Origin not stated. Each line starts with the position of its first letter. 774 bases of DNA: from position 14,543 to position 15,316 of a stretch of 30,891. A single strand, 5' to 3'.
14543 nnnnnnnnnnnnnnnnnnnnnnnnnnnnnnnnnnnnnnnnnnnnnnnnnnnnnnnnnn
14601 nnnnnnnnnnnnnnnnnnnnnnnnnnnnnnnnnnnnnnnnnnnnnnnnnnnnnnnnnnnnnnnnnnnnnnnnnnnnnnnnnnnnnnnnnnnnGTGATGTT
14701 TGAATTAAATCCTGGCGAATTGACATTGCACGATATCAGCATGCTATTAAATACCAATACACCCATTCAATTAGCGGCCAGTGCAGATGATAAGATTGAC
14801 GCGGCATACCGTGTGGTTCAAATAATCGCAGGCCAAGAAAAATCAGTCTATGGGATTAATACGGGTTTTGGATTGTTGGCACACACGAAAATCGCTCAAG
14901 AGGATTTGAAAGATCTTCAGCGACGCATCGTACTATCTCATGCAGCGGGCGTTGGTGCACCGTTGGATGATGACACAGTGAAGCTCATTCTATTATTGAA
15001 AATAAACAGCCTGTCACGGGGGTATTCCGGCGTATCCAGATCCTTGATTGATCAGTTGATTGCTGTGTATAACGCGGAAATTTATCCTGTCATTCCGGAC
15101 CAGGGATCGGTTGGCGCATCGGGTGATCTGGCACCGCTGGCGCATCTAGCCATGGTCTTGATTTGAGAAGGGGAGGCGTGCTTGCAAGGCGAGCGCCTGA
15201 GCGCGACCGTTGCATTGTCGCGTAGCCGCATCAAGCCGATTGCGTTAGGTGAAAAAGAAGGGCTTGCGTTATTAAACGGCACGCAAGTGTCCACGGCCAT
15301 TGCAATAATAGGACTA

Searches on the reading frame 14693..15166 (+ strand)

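Call 16: search_protein_families(library=pfam, proteins=[window:14693-15166:+], max_evalue=0.001)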
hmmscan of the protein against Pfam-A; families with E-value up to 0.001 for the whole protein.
window:14693-15166:+ (157 aa): 1 family
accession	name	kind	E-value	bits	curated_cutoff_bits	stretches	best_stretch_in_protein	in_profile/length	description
PF00221.24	Lyase_aromatic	-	2.2e-53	182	27.3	1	10-157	1-148/466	Aromatic amino acid lyase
